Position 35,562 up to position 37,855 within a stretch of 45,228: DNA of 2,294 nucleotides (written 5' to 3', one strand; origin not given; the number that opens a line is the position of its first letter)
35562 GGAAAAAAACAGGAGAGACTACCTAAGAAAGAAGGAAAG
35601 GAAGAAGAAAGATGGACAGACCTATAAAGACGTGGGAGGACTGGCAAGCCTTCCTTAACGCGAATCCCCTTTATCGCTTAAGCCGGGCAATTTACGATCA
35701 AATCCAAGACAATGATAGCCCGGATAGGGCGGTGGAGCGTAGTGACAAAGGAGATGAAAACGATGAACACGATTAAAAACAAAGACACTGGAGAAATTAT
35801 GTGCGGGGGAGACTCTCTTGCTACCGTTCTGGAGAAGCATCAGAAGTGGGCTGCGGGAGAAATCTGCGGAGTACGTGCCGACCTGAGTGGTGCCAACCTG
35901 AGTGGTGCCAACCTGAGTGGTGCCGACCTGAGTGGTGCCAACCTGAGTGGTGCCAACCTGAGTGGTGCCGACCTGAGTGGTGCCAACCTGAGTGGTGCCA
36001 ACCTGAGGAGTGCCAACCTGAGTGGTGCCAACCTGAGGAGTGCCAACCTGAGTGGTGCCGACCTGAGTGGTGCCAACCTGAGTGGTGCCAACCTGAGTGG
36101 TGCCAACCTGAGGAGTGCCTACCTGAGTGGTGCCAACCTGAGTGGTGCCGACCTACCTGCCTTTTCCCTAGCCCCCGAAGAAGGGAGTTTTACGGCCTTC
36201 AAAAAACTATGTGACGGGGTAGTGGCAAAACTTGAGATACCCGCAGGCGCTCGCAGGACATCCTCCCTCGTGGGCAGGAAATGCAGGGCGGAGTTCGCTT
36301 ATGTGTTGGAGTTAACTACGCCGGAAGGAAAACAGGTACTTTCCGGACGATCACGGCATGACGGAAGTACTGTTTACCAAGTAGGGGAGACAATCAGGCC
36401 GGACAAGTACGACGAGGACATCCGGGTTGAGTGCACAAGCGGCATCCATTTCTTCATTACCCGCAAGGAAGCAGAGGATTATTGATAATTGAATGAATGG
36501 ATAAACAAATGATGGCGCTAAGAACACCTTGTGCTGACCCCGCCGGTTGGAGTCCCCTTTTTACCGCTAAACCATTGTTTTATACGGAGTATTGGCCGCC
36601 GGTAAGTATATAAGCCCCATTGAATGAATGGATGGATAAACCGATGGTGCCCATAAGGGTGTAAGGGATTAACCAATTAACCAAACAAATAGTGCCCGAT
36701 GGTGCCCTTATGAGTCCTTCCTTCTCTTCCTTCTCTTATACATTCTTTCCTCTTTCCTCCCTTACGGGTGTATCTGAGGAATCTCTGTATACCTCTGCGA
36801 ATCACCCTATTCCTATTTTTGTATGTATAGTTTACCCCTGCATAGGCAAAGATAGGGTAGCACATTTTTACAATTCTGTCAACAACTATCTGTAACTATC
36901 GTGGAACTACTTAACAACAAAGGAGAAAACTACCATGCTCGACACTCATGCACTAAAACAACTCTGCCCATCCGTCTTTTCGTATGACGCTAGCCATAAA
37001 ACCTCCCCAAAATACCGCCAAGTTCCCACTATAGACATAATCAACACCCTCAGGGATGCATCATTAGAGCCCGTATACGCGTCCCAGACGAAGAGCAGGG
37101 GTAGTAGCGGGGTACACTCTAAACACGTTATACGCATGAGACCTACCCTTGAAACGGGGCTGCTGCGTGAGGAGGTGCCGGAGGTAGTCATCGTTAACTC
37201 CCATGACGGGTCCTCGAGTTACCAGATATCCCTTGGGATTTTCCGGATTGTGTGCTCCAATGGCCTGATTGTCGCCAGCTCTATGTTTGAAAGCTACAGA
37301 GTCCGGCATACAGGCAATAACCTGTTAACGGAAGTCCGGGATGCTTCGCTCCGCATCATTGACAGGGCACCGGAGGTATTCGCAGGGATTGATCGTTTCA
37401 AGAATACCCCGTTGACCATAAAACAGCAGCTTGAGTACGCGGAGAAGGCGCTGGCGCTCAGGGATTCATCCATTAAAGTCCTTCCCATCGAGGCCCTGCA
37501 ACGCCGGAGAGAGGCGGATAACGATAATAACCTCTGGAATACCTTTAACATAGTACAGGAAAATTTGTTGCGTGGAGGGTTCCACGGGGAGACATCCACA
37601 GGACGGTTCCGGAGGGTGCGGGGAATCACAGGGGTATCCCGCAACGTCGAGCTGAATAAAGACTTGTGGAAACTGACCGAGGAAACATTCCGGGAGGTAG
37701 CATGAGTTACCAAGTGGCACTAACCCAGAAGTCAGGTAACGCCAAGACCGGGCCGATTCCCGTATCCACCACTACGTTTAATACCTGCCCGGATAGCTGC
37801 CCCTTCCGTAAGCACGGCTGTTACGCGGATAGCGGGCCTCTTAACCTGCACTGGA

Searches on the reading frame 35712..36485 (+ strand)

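Call 68: search_protein_families(library=phrogs, proteins=[window:35712-36485:+], max_evalue=0.001)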
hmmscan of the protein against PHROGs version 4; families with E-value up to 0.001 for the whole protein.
window:35712-36485:+ (257 aa): 12 families
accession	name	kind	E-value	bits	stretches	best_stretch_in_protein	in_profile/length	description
phrog_7713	-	unknown function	3.3e-43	146.6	3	34-98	7-72/103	-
phrog_923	-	unknown function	3.5e-28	98.8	1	14-155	750-888/990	-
phrog_31265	-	unknown function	6.5e-22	79.7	1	31-150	17-143/264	-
phrog_9562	-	unknown function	9.5e-19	68.9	1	166-257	56-181/183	-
phrog_15350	-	unknown function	4.1e-17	63.2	1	55-148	148-241/494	-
phrog_31567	-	unknown function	1.8e-14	54.9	3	109-142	41-74/151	-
phrog_30240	-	unknown function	1e-11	45.3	2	84-149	186-251/438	-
phrog_12514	-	unknown function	7.1e-10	39.7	1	58-136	146-244/287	-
phrog_7653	-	unknown function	2.3e-06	27.2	1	66-148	201-282/782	-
phrog_37032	-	unknown function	7.7e-06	26.8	0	54-74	6-26/110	-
phrog_29553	-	unknown function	0.00038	21.2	0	106-119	20-33/63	-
phrog_28766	-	tail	0.00091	18.7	0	68-144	126-202/472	tail fiber protein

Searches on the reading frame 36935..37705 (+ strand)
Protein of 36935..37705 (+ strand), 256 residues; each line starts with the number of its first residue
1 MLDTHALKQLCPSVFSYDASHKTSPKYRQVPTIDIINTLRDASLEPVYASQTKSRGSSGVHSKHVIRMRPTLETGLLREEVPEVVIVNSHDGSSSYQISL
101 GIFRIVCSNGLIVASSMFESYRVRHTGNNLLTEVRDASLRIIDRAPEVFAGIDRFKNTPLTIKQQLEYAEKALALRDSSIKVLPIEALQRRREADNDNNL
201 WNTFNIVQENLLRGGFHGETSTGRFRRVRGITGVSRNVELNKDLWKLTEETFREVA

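Call 68: search_protein_families(library=phrogs, proteins=[window:36935-37705:+], max_evalue=0.001)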
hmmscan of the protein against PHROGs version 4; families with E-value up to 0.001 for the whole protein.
window:36935-37705:+ (256 aa): 3 families
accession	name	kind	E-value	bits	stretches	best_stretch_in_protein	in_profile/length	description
phrog_12094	-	unknown function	1.9e-56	192.3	1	3-250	20-273/281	-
phrog_1221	-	unknown function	2.6e-12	47.5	1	81-179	161-263/355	-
phrog_21518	-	unknown function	9.5e-05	23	1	82-128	114-159/285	-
